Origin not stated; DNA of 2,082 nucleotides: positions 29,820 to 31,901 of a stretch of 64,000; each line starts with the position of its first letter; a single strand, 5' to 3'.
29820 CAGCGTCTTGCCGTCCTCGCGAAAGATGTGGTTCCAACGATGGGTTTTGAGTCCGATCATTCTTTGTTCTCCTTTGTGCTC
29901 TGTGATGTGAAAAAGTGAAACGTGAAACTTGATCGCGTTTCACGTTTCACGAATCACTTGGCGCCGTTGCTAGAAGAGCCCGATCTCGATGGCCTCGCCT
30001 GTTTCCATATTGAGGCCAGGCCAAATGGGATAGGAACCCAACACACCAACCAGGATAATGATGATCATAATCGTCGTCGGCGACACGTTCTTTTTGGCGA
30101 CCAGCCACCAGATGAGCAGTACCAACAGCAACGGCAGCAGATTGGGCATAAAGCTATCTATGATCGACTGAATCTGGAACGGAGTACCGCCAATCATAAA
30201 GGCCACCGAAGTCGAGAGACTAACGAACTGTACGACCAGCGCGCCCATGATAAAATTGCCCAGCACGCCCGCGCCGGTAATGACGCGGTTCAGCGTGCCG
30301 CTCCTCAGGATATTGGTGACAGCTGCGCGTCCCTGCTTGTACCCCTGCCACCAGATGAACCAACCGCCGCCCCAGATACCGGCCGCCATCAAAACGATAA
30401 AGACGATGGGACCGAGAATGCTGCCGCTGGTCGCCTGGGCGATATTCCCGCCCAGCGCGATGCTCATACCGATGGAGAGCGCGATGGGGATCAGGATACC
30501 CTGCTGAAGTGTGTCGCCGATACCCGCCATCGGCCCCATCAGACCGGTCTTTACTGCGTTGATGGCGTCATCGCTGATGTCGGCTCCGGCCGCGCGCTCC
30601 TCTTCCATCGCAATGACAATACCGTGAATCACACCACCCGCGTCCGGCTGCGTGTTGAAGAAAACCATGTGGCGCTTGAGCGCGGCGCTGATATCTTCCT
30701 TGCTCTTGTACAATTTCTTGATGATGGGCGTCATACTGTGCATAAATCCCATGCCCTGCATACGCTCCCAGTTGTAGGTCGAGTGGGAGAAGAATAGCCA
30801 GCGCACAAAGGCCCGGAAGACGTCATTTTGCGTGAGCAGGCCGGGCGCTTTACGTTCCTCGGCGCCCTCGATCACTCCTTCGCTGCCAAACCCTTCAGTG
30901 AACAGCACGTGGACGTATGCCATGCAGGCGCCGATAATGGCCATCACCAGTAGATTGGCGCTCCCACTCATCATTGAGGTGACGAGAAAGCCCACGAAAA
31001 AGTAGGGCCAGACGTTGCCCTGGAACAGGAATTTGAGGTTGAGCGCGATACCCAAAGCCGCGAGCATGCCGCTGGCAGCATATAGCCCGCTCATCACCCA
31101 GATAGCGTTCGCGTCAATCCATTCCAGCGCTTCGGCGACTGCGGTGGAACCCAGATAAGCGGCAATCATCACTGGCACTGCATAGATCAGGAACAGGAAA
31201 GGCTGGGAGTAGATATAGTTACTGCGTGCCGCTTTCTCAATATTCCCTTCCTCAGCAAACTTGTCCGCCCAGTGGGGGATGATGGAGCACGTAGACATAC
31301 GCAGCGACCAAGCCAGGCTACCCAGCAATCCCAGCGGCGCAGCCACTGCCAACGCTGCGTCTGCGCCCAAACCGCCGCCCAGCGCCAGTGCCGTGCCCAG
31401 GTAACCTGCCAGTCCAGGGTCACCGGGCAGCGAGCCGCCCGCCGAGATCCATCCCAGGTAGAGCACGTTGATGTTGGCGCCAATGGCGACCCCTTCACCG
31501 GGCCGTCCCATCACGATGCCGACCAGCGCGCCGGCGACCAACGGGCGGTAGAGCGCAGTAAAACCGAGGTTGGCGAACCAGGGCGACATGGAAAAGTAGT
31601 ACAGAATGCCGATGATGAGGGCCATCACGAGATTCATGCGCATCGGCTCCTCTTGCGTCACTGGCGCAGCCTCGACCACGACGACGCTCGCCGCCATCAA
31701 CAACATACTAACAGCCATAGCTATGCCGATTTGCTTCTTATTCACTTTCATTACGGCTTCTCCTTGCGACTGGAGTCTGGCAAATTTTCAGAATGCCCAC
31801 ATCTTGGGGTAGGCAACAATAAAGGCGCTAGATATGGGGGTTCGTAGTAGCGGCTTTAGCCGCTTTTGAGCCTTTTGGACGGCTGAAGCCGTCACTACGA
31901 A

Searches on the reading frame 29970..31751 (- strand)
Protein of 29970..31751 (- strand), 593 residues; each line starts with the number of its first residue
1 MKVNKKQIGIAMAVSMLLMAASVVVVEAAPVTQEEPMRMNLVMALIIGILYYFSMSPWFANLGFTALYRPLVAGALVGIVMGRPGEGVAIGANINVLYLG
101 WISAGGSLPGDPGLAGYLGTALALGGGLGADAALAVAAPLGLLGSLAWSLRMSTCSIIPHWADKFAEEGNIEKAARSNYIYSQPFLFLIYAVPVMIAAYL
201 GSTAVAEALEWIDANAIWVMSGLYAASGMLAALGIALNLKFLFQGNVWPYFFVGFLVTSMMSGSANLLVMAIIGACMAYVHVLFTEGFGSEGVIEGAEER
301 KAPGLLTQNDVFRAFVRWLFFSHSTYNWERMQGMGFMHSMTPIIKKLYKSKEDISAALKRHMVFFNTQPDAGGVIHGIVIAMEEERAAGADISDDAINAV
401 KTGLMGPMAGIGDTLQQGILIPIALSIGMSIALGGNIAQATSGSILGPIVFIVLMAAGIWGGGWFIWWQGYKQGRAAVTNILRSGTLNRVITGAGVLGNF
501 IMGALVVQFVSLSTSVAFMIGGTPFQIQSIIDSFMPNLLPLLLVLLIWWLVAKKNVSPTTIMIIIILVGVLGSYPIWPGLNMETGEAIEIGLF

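Call 3: search_protein_families(library=pfam, proteins=[window:29970-31751:-])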
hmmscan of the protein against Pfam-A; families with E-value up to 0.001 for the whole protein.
window:29970-31751:- (593 aa): 2 families
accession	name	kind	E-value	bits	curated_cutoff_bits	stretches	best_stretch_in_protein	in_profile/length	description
PF03613.19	EIID-AGA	-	6.1e-90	301.4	25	1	306-574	2-261/265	PTS system mannose/fructose/sorbose family IID component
PF03609.19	EII-Sor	-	6.6e-58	196.3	26.3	1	42-279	2-232/233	PTS system sorbose-specific iic component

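Call 9: find_homologous_proteins(query=window:29970-31751:-)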
Query window:29970-31751:- (593 aa): 490 proteins with E <= 0.001 among 8000 candidates; the best 120 are listed.
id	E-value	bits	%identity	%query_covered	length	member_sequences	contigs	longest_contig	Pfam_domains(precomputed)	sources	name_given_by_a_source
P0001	0.0e+0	1287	100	100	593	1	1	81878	PF03613.20,PF03609.20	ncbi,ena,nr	ncbi:MAG TPA: hypothetical protein G4N99_01200 [Thermoflexia bacterium]|nr:hypothetical protein [The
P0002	0.0e+0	1285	100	100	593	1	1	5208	PF03613.20,PF03609.20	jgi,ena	-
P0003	0.0e+0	1283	100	100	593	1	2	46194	PF03613.20,PF03609.20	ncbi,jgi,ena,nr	ncbi:MAG: hypothetical protein DRJ03_03030 [Chloroflexi bacterium]|nr:MAG: hypothetical protein DRJ0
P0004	0.0e+0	1283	99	100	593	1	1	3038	PF03613.20,PF03609.20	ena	-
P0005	0.0e+0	1263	100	98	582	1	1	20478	PF03613.20,PF03609.20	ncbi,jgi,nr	ncbi:MAG: hypothetical protein B6I35_09405 [Anaerolineaceae bacterium 4572_32.2]|nr:MAG: hypothetica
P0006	0.0e+0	1197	91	100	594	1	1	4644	PF03613.20,PF03609.20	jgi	-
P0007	0.0e+0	1195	91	100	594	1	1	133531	PF03613.20,PF03609.20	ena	-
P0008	0.0e+0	1194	91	100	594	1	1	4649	PF03613.20,PF03609.20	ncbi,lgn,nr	ncbi:MAG: PTS system mannose/fructose/sorbose family transporter subunit IID [Chloroflexota bacteriu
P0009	0.0e+0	1174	89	100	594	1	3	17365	PF03613.20,PF03609.20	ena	-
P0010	0.0e+0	1172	90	100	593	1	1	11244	PF03613.20,PF03609.20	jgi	-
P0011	0.0e+0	1162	88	100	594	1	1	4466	PF03613.20,PF03609.20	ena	-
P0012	0.0e+0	1159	89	100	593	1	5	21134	PF03613.20,PF03609.20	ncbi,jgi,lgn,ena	-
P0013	0.0e+0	1158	88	100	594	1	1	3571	PF03613.20,PF03609.20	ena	-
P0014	0.0e+0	1149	88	100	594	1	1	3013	PF03613.20,PF03609.20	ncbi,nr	ncbi:MAG: PTS system mannose/fructose/sorbose family transporter subunit IID [Chloroflexi bacterium]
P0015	0.0e+0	1132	85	100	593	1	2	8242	PF03613.20,PF03609.20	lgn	-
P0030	0.0e+0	1085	82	100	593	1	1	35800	PF03613.20,PF03609.20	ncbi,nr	ncbi:MAG: PTS system mannose/fructose/sorbose family transporter subunit IID [Chloroflexota bacteriu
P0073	4.2e-296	1001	75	100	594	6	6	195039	PF03613.20,PF03609.20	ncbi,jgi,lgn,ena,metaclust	metaclust:\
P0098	2.9e-283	959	73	100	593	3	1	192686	PF03613.20,PF03609.20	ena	-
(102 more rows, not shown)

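Call 10: find_encoding_contigs(protein=window:29970-31751:-, flank=10000)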
Protein window:29970-31751:- (593 aa): 1 contig read that carries it; 1 place shown.
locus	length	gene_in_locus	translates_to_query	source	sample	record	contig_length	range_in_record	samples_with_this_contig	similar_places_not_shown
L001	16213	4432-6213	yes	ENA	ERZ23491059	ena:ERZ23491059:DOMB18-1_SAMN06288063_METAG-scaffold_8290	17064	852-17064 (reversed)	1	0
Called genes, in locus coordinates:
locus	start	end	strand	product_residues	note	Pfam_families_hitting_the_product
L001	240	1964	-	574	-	PF05524:PEP-utilisers_N, PF00391:PEP-utilizers, PF02896:PEP-utilizers_C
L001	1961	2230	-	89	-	PF00381:PTS-HPr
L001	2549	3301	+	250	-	PF00392:GntR, PF07702:UTRA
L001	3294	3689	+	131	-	PF03610:EIIA-man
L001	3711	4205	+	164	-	PF03830:PTSIIB_sorb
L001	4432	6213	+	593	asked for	PF03609:EII-Sor, PF03613:EIID-AGA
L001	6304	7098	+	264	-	PF01791:DeoC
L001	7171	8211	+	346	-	PF08240:ADH_N, PF01262:AlaDh_PNT_C (weak), PF00107:ADH_zinc_N, PF13602:ADH_zinc_N_2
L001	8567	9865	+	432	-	PF09861:Lar_N, PF21113:LarA_C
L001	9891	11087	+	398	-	PF13187:Fer4_9 (faint), PF13237:Fer4_10 (weak), PF12838:Fer4_7, PF13183:Fer4_8, PF13484:Fer4_16 (weak), PF13534:Fer4_17, PF02754:CCG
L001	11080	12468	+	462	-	PF01565:FAD_binding_4, PF02913:FAD-oxidase_C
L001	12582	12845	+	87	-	-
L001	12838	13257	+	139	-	PF01850:PIN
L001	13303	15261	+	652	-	PF17297:PEPCK_N, PF00821:PEPCK_GTP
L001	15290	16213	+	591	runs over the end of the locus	?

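Call 15: find_encoding_contigs(protein=P0003, flank=10000, max_places=3)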
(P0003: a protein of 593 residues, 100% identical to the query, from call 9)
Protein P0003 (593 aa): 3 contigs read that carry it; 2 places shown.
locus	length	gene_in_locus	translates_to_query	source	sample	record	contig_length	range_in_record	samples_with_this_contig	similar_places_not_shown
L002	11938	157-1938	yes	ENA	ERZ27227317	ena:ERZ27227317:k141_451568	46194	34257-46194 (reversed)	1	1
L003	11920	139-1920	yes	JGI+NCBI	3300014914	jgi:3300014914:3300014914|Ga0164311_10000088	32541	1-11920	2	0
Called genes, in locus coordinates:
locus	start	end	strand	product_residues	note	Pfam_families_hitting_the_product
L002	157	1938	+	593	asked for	PF03609:EII-Sor, PF03613:EIID-AGA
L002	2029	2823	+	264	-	PF01791:DeoC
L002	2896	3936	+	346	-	PF08240:ADH_N, PF01262:AlaDh_PNT_C (weak), PF00107:ADH_zinc_N, PF13602:ADH_zinc_N_2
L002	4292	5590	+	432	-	PF09861:Lar_N, PF21113:LarA_C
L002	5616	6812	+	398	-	PF13187:Fer4_9 (faint), PF13237:Fer4_10 (weak), PF12838:Fer4_7, PF13183:Fer4_8, PF13484:Fer4_16 (weak), PF13534:Fer4_17, PF02754:CCG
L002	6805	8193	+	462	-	PF01565:FAD_binding_4, PF02913:FAD-oxidase_C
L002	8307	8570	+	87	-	-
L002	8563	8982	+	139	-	PF01850:PIN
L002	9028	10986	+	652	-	PF17297:PEPCK_N, PF00821:PEPCK_GTP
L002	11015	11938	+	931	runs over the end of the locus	PF02743:dCache_1, PF01590:GAF, PF13185:GAF_2, PF13492:GAF_3, PF01590:GAF, PF13185:GAF_2, PF13492:GAF_3, PF07730:HisKA_3, +2 more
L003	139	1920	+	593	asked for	PF03609:EII-Sor, PF03613:EIID-AGA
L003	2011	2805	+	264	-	PF01791:DeoC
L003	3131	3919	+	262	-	PF01262:AlaDh_PNT_C (weak), PF00107:ADH_zinc_N, PF13602:ADH_zinc_N_2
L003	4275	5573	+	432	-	PF09861:Lar_N, PF21113:LarA_C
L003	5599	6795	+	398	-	PF13187:Fer4_9 (faint), PF13237:Fer4_10 (weak), PF12838:Fer4_7, PF13183:Fer4_8, PF13484:Fer4_16 (weak), PF13534:Fer4_17, PF02754:CCG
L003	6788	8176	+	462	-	PF01565:FAD_binding_4, PF02913:FAD-oxidase_C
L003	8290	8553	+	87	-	-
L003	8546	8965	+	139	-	PF01850:PIN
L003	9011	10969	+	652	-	PF17297:PEPCK_N, PF00821:PEPCK_GTP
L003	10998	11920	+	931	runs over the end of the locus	PF02743:dCache_1, PF01590:GAF, PF13185:GAF_2, PF13492:GAF_3, PF01590:GAF, PF13185:GAF_2, PF13492:GAF_3, PF07730:HisKA_3, +2 more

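Call 16: find_encoding_contigs(protein=P0007, flank=10000, max_places=3)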
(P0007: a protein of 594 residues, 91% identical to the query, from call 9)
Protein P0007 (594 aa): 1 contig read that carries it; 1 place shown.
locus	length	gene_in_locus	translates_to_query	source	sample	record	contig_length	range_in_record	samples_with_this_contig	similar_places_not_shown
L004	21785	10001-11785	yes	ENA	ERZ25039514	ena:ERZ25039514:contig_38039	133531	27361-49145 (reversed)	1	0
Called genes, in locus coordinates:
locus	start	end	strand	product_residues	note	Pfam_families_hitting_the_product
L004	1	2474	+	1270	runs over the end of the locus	PF02463:SMC_N, PF13304:AAA_21 (faint), PF26095:CC_Bre1 (faint), PF06470:SMC_hinge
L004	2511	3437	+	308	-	PF00149:Metallophos, PF12850:Metallophos_2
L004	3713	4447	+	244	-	PF00710:Asparaginase, PF17763:Asparaginase_C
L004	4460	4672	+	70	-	PF08984:DUF1858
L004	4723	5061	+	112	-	PF02410:RsfS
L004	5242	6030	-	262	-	PF02633:Creatininase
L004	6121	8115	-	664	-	PF00381:PTS-HPr, PF05524:PEP-utilisers_N, PF00391:PEP-utilizers, PF02896:PEP-utilizers_C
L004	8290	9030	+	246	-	PF00392:GntR, PF13730:HTH_36 (weak), PF07702:UTRA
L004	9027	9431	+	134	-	PF03610:EIIA-man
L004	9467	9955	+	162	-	PF03830:PTSIIB_sorb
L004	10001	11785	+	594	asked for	PF03609:EII-Sor, PF03613:EIID-AGA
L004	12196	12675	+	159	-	PF01791:DeoC, PF22649:Cgl0159 (weak)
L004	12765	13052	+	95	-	-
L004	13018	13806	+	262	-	PF00107:ADH_zinc_N, PF13602:ADH_zinc_N_2 (weak)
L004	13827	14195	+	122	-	PF00903:Glyoxalase, PF12681:Glyoxalase_2 (weak)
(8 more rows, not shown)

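Call 26: search_protein_families(library=ncbifam, proteins=[window:29970-31751:-, L001:2549-3301:+, L001:3294-3689:+, L001:3711-4205:+, L001:240-1964:-], max_evalue=0.00001)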
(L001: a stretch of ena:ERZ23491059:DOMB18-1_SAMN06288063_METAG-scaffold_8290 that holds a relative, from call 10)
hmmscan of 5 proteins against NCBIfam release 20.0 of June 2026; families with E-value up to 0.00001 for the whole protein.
window:29970-31751:- (593 aa): 8 families
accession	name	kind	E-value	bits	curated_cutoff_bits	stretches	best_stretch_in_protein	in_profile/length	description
TIGR00828.1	EIID-AGA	subfamily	3.2e-60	203.7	292.75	1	306-573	3-266/271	mannose/fructose/sorbose PTS transporter subunit IID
NF008315.0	PRK11103.1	subfamily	2.3e-56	191.1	365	1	306-573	13-276/283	PTS mannose transporter subunit IID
NF007359.1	PRK09855.1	equivalog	1.1e-43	149.8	400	1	307-574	2-255/259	PTS galactosamine transporter subunit IID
NF040760.1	AgaE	equivalog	1.9e-40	139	500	1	299-574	29-288/292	PTS N-acetylgalactosamine transporter subunit IID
TIGR00822.1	EII-Sor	subfamily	1.2e-30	106.7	339.85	1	64-285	26-241/267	mannose/fructose/sorbose PTS transporter subunit IIC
NF040757.1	AgaW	equivalog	3.3e-30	105.3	300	1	63-282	15-228/249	PTS N-acetylgalactosamine transporter subunit IIC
NF011647.0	PRK15065.1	subfamily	1.5e-29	103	278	1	66-289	28-246/267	mannose/fructose/sorbose family PTS transporter subunit IIC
NF007289.1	PRK09757.1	equivalog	2.6e-26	92.8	300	1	42-281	11-236/241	PTS galactosamine transporter subunit IIC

L001:2549-3301:+ (250 aa): 23 families
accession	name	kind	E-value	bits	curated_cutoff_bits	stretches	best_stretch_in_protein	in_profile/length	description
TIGR02018.2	his_ut_repres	equivalog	8.7e-34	116.9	220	1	12-239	1-223/226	histidine utilization transcriptional repressor HutC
NF041547.1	GntR_LSA1692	equivalog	3.2e-30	105.5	275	1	11-241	2-229/233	GntR family transcriptional regulator, LSA1692 subfamily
TIGR02325.1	C_P_lyase_phnF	equivalog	3.7e-29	101.9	156.8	1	5-235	3-231/238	phosphonate metabolism transcriptional regulator PhnF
TIGR03337.1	phnR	equivalog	4.9e-29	101.6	296.75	1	12-228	3-216/231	phosphonate utilization transcriptional regulator PhnR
NF007292.0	PRK09764.1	equivalog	3e-27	95.3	281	1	9-241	4-233/240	GntR family transcriptional regulator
NF008491.0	PRK11402.1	subfamily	2.5e-26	92.7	269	1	2-228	3-226/243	GntR family transcriptional regulator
NF052441.1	TransRegRv0792c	equivalog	9.1e-25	87.4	400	1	9-242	15-246/260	Rv0792c family HTH-type transcriptional regulator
TIGR02404.1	trehalos_R_Bsub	equivalog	6.8e-24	84.8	211.95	1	19-226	9-215/233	trehalose operon repressor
NF052282.1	PLP_TF_PdxR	equivalog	2.3e-17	63.2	320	1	10-84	1-75/448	MocR-like pyridoxine biosynthesis transcription factor PdxR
NF007486.0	PRK10079.1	equivalog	2.6e-16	60.1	363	1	23-229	24-228/241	phosphonate metabolism transcriptional regulator PhnF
NF011575.0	PRK14999.1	equivalog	4e-15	55.8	424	1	5-238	7-235/241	histidine utilization repressor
NF052290.2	MocR_like_YczR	exception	2e-14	53.2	487.4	1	7-79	16-88/458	MocR-like transcription factor YczR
NF047563.1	modulin_PmtR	equivalog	8e-13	48.5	200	1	3-77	5-79/125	PSM export ABC transporter transcriptional regulator PmtR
NF052286.1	ecto_TF_EhuR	exception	8.3e-13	47.7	480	1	7-78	8-79/458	MocR-like ectoine utilization transcription factor EhuR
NF052281.1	rhizopine_MocR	equivalog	3.2e-12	45.9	650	1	1-84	9-92/479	rhizopine catabolism transcriptional regulator MocR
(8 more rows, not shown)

L001:3294-3689:+ (131 aa): 3 families
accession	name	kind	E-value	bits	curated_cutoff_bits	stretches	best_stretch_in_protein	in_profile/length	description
TIGR00824.1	EIIA-man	subfamily_domain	6.4e-26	90.8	98.35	1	1-111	1-113/116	mannose/fructose/sorbose PTS transporter subunit IIA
NF011670.1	PRK15088.1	equivalog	3.5e-24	85.4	400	1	2-125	3-129/323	PTS mannose transporter subunit IIAB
NF040761.1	AgaF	equivalog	5.2e-23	81.8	130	1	1-126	1-128/144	PTS galactosamine/N-acetylgalactosamine transporter subunit IIA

L001:3711-4205:+ (164 aa): 4 families
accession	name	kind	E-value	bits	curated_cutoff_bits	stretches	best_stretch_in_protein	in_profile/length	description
NF011670.1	PRK15088.1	equivalog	1.8e-30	106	400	1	6-163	164-321/323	PTS mannose transporter subunit IIAB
TIGR00854.1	pts-sorbose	subfamily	2.7e-30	105.5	163.6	1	9-155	4-149/150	mannose/fructose/sorbose PTS transporter subunit IIB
NF007288.1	PRK09756.1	equivalog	9.2e-23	80.9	180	1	9-155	5-151/153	PTS galactosamine transporter subunit IIB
NF008508.1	PRK11425.1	equivalog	1.9e-17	63.4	180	1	7-157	4-153/157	PTS N-acetylgalactosamine transporter subunit IIB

L001:240-1964:- (574 aa): 8 families
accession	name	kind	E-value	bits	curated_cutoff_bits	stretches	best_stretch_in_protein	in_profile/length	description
TIGR01417.1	PTS_I_fam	equivalog_domain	1.8e-181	604.5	341.7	1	4-565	1-564/565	phosphoenolpyruvate--protein phosphotransferase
NF008382.0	PRK11177.1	equivalog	1.1e-174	582.3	824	1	5-569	3-569/575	phosphoenolpyruvate-protein phosphotransferase PtsI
NF008283.0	PRK11061.1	equivalog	2.8e-117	392.9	583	1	3-567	170-733/748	phosphoenolpyruvate--protein phosphotransferase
NF005057.0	PRK06464.1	equivalog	3e-54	184.4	598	1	180-539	410-787/798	phosphoenolpyruvate synthase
TIGR01418.1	PEP_synth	equivalog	6.7e-51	173.5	739.75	2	327-536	565-778/784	pyruvate, water dikinase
NF008478.1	PRK11377.1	equivalog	2.9e-43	148.6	520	1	12-228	256-471/473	dihydroxyacetone kinase phosphoryl donor subunit DhaM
TIGR01828.1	pyru_phos_dikin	equivalog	3.9e-39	134.3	843.45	2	349-534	651-857/865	pyruvate, phosphate dikinase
NF004531.0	PRK05878.1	equivalog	3.4e-06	25.9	456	1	154-291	382-514/534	pyruvate, phosphate dikinase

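Call 27: find_encoding_contigs(protein=P0012, flank=7000, max_places=2)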
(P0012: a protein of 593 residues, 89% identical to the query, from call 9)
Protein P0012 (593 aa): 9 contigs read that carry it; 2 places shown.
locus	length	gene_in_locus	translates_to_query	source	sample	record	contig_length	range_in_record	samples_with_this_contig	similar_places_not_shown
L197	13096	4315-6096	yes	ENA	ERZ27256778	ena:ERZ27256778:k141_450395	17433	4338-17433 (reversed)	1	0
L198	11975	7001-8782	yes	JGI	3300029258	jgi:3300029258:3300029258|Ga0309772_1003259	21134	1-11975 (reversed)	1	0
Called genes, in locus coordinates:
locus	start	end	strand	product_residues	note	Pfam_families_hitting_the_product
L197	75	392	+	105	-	PF02410:RsfS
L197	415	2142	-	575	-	PF05524:PEP-utilisers_N, PF00391:PEP-utilizers, PF02896:PEP-utilizers_C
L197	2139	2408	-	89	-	PF00381:PTS-HPr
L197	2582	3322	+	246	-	PF00392:GntR, PF07702:UTRA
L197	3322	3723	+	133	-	PF03610:EIIA-man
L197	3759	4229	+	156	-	PF03830:PTSIIB_sorb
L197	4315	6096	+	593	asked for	PF03609:EII-Sor, PF03613:EIID-AGA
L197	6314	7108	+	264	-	PF22649:Cgl0159 (faint), PF01791:DeoC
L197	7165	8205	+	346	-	PF08240:ADH_N, PF00107:ADH_zinc_N, PF13602:ADH_zinc_N_2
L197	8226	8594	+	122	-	PF00903:Glyoxalase, PF12681:Glyoxalase_2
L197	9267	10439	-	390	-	PF13439:Glyco_transf_4, PF13579:Glyco_trans_4_4, PF20706:GT4-conflict (weak), PF00534:Glycos_transf_1, PF13692:Glyco_trans_1_4, PF13524:Glyco_trans_1_2 (weak)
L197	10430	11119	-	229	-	PF00730:HhH-GPD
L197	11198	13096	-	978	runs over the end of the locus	PF00515:TPR_1, PF07719:TPR_2, PF13424:TPR_12, PF13432:TPR_16, PF00515:TPR_1, PF07719:TPR_2, PF12895:ANAPC3, PF13181:TPR_8, +24 more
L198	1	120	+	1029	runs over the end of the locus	PF02463:SMC_N, PF13304:AAA_21 (faint), PF13476:AAA_23, PF06470:SMC_hinge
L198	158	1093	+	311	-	PF00149:Metallophos, PF12850:Metallophos_2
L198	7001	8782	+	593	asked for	PF03609:EII-Sor, PF03613:EIID-AGA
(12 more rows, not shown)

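Call 28: find_encoding_contigs(protein=P0030, flank=7000, max_places=2)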
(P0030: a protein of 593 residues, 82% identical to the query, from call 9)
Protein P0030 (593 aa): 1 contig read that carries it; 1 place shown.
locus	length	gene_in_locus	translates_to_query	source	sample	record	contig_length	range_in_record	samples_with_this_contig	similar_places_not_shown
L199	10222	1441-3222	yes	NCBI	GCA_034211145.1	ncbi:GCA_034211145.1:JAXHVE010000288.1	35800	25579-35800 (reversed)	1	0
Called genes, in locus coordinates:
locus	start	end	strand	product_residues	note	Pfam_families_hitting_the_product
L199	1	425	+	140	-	PF07702:UTRA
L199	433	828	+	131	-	PF03610:EIIA-man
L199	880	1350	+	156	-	PF03830:PTSIIB_sorb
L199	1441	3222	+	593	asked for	PF03609:EII-Sor, PF03613:EIID-AGA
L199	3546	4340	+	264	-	PF01791:DeoC, PF22649:Cgl0159 (faint)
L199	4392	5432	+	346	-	PF08240:ADH_N, PF00107:ADH_zinc_N, PF13602:ADH_zinc_N_2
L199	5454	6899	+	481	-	PF06253:MTTB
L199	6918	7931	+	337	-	PF02423:OCD_Mu_crystall, PF01488:Shikimate_DH (weak)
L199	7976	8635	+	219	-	PF02607:B12-binding_2, PF02310:B12-binding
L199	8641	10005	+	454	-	PF05369:MtmB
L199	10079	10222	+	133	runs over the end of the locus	PF13247:Fer4_11, PF13237:Fer4_10, PF14697:Fer4_21, PF12838:Fer4_7, PF13187:Fer4_9 (weak), PF25160:LdpA_Fe-S-bd, PF12797:Fer4_2 (weak), PF00037:Fer4 (weak), +1 more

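Call 29: find_encoding_contigs(protein=P0073, flank=7000, max_places=2)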
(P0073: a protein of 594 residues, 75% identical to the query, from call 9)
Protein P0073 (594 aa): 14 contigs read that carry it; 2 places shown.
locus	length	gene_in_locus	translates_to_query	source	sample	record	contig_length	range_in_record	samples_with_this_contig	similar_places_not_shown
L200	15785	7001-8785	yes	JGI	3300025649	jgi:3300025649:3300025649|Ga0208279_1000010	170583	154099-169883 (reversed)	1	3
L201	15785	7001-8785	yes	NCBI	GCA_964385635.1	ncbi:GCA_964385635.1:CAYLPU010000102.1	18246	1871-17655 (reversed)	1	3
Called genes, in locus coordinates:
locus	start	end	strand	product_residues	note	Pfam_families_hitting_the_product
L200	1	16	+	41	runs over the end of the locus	-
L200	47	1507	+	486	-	PF03606:DcuC, PF03553:Na_H_antiporter, PF03806:ABG_transport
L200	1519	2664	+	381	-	PF10994:DUF2817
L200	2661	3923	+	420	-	PF00266:Aminotran_5, PF01053:Cys_Met_Meta_PP (weak)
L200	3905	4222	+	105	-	-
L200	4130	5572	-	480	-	PF00282:Pyridoxal_deC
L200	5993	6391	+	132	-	PF03610:EIIA-man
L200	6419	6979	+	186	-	PF03830:PTSIIB_sorb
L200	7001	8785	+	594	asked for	PF03609:EII-Sor, PF03613:EIID-AGA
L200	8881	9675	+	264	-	PF01791:DeoC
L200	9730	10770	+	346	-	PF08240:ADH_N, PF00107:ADH_zinc_N, PF13602:ADH_zinc_N_2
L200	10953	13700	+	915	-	PF00512:HisKA, PF02518:HATPase_c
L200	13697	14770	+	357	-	-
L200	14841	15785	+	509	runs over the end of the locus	PF03816:LytR_cpsA_psr, PF13399:LytR_C (faint)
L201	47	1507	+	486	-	PF03606:DcuC, PF03553:Na_H_antiporter, PF03806:ABG_transport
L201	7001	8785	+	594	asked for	PF03609:EII-Sor, PF03613:EIID-AGA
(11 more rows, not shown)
